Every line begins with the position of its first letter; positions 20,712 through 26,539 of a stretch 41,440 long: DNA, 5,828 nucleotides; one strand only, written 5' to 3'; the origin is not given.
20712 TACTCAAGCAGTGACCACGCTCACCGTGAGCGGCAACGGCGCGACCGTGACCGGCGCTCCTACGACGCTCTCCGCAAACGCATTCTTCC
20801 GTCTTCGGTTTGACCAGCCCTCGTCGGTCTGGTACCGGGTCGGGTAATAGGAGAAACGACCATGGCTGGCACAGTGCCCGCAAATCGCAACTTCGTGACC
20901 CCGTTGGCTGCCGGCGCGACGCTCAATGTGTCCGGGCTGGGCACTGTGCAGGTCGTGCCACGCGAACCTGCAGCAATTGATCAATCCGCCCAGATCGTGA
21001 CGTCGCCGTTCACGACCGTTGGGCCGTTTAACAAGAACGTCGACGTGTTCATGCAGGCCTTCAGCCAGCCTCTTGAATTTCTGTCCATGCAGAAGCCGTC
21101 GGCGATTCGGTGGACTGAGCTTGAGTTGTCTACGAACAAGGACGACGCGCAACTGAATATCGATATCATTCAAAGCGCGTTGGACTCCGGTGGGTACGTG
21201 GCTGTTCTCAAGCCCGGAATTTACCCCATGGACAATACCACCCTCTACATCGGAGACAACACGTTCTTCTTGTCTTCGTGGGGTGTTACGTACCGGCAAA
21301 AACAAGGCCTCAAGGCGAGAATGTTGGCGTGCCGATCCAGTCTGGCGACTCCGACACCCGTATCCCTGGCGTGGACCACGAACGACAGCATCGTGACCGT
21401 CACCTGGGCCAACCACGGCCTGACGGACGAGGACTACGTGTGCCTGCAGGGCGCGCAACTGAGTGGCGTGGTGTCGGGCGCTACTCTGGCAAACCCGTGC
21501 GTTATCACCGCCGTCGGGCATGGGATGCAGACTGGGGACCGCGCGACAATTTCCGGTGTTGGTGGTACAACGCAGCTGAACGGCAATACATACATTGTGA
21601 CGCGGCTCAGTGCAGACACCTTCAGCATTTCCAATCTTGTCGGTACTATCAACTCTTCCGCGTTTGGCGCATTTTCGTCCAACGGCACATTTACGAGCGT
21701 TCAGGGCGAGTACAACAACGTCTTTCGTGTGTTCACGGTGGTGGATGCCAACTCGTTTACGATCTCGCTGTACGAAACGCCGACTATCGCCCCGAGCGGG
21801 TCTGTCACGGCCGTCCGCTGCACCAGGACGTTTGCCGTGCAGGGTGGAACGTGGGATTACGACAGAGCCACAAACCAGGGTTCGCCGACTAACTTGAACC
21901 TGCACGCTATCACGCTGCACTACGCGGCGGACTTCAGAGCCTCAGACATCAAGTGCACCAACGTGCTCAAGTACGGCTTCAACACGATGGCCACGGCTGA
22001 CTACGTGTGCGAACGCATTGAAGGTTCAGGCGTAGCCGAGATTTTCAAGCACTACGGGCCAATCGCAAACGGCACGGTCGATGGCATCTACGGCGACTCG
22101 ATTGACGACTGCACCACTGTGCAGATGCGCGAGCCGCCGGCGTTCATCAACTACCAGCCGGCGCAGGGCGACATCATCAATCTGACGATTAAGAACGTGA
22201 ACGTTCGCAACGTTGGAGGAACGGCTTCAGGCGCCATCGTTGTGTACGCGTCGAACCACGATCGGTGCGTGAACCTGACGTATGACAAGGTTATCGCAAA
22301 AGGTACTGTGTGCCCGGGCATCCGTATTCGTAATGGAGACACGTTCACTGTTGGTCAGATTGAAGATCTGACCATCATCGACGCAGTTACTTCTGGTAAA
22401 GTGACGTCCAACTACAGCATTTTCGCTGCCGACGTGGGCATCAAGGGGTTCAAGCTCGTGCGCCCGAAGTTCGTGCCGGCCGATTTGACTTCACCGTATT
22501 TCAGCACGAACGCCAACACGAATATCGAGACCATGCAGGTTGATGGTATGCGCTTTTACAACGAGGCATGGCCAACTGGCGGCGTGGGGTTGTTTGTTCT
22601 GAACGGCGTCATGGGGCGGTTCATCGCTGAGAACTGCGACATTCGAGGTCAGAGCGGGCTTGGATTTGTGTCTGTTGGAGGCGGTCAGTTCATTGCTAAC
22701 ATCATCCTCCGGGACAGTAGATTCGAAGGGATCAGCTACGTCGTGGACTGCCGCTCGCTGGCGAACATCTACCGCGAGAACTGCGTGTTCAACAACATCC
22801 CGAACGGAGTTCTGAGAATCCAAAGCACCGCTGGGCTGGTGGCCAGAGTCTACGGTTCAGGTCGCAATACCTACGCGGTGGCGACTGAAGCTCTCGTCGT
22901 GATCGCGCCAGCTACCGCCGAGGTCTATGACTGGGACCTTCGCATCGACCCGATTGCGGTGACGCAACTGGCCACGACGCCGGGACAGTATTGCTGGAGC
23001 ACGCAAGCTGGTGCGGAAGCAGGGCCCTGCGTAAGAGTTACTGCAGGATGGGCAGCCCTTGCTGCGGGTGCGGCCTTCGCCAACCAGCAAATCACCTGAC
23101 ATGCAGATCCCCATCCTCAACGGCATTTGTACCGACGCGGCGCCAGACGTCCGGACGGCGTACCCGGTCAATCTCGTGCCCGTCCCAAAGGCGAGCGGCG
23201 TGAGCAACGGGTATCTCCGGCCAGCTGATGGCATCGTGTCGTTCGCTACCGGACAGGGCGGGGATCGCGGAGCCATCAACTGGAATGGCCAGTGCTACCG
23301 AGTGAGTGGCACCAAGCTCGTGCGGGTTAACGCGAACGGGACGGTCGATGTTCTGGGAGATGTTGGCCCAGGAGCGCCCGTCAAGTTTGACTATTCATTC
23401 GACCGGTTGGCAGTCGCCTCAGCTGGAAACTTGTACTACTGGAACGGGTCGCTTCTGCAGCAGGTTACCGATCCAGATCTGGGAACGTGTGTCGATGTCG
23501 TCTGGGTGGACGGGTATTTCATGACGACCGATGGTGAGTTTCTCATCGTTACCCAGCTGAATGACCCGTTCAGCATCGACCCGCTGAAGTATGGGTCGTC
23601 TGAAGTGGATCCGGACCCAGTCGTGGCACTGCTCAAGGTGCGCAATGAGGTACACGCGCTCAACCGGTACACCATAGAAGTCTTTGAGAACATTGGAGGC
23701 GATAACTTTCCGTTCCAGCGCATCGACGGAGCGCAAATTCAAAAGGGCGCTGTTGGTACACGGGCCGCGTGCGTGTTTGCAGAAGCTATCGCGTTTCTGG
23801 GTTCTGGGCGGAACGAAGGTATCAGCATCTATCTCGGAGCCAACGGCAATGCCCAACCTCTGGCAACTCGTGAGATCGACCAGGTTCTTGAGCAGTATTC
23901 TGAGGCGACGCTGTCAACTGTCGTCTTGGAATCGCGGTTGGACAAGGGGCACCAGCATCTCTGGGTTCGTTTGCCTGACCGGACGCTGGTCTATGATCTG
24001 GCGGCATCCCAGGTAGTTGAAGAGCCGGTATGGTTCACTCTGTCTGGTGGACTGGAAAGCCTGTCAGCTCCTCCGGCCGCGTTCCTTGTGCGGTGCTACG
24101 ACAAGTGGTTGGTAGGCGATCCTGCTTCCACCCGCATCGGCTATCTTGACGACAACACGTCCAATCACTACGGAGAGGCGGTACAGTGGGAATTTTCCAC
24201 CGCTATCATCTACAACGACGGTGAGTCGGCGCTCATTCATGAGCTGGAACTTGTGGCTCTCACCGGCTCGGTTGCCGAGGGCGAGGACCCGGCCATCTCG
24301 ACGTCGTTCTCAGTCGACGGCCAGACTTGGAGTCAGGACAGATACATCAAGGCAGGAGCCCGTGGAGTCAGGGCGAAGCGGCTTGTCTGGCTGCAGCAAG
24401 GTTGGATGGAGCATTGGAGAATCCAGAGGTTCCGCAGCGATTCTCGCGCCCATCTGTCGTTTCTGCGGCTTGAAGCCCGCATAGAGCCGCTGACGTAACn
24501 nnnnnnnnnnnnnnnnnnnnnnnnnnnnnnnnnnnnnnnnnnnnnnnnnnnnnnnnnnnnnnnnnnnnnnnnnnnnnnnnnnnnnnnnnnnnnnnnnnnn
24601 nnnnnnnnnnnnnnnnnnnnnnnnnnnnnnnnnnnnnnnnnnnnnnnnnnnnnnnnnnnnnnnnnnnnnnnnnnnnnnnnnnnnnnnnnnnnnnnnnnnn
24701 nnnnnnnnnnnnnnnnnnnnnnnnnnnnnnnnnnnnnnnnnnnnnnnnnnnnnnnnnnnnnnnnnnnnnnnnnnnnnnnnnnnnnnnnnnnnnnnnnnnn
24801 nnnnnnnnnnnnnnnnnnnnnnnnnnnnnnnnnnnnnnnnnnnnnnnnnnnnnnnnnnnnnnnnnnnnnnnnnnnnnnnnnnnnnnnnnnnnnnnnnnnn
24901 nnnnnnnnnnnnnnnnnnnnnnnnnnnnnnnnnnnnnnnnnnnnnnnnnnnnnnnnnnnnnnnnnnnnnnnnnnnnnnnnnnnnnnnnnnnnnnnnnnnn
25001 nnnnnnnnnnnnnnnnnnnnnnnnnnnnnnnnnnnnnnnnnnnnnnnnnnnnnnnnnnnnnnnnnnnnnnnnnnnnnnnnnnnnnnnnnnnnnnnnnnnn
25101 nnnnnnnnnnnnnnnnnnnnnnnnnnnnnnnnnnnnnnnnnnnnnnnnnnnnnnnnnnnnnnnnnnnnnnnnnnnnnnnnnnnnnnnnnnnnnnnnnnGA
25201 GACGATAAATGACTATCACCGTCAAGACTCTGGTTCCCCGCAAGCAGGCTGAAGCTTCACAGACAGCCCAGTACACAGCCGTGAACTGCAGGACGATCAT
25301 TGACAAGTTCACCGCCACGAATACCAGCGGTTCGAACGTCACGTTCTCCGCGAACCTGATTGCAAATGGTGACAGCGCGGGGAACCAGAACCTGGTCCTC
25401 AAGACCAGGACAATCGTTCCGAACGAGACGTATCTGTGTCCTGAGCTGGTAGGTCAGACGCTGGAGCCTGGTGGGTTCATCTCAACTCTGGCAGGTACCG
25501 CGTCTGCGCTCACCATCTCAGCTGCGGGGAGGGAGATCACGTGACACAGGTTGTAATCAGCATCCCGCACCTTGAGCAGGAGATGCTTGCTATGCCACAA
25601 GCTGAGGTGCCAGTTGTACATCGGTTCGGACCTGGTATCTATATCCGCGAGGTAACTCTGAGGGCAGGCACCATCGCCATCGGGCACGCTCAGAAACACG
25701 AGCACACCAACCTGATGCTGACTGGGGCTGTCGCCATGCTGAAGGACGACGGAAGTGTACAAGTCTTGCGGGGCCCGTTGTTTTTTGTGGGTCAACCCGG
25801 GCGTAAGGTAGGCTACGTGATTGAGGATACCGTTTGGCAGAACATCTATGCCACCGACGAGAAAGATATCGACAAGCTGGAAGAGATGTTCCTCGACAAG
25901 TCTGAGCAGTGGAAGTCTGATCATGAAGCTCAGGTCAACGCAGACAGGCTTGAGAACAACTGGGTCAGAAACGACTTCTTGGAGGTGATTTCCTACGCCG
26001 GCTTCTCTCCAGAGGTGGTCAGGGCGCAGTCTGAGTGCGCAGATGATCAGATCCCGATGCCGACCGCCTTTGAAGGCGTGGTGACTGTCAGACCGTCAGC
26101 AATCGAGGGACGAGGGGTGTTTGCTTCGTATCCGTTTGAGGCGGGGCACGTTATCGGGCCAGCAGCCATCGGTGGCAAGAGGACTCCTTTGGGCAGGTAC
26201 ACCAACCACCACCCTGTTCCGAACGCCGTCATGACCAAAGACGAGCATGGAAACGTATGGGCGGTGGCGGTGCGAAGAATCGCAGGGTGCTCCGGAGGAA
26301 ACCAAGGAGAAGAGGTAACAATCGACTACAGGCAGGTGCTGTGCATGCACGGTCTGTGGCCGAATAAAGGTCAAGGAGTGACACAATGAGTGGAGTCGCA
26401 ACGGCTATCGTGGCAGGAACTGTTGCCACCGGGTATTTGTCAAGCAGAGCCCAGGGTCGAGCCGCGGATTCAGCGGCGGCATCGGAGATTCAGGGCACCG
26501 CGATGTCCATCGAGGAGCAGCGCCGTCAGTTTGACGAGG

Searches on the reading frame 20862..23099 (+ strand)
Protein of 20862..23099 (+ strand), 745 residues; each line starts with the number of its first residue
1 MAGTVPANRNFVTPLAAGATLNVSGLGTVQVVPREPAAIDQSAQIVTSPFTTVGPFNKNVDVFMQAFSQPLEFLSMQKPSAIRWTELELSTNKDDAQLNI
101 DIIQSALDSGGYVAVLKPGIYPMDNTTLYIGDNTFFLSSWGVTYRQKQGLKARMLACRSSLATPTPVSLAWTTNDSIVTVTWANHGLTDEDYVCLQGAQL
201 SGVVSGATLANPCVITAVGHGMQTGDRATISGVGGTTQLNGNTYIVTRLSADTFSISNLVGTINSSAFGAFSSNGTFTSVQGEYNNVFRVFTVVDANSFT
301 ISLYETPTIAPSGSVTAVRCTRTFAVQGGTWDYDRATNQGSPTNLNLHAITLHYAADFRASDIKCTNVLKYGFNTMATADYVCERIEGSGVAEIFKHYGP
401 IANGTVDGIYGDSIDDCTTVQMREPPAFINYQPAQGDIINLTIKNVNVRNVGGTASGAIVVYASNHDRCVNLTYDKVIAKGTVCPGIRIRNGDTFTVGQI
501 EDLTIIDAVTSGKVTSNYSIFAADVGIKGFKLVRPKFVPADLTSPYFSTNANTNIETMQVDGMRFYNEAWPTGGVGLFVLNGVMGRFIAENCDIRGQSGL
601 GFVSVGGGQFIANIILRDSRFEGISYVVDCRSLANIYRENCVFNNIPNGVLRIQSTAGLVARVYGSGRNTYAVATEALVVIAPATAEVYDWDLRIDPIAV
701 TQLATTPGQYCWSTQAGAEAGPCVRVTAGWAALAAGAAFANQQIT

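Call 23: search_protein_families(library=phrogs, proteins=[window:20862-23099:+], max_evalue=0.001)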
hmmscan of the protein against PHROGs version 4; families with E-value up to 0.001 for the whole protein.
window:20862-23099:+ (745 aa): 1 family
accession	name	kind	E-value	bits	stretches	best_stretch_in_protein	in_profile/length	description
phrog_584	-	tail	1.5e-07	32.4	1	204-282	23-99/218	major tail protein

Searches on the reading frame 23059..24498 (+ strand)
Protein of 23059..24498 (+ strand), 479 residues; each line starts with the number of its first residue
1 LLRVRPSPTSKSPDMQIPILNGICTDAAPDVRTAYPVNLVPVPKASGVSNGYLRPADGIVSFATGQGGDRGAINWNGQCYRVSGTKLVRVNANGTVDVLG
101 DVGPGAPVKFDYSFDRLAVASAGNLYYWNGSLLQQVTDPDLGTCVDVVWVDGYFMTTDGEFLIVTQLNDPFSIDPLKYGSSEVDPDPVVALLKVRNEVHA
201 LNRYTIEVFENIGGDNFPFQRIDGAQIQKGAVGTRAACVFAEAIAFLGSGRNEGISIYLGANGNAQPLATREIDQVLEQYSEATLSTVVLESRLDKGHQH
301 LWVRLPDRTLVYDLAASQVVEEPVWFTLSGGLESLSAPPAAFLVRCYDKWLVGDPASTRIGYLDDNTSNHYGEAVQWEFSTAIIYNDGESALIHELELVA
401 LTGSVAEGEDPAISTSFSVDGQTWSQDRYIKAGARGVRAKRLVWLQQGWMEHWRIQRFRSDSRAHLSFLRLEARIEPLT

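Call 23: search_protein_families(library=phrogs, proteins=[window:23059-24498:+], max_evalue=0.001)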
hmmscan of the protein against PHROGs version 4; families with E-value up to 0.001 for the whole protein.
window:23059-24498:+ (479 aa): 1 family
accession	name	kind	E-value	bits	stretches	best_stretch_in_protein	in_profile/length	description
phrog_578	-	connector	1.1e-100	338.5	1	15-477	4-471/486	head closure Hc3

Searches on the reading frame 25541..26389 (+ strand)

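Call 23: search_protein_families(library=phrogs, proteins=[window:25541-26389:+], max_evalue=0.001)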
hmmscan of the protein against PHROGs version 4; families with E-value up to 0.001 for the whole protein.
window:25541-26389:+ (282 aa): 4 families
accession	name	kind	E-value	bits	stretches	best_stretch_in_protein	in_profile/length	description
phrog_34170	-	unknown function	2.6e-86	290.7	1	8-268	20-280/296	-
phrog_12032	-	tail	6.6e-31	107.9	1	10-134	25-150/160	short tail fiber protein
phrog_24280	-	tail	1.2e-25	91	1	3-121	27-145/169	tail fiber adhesin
phrog_28741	-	unknown function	0.00097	20.1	0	179-249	8-82/100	-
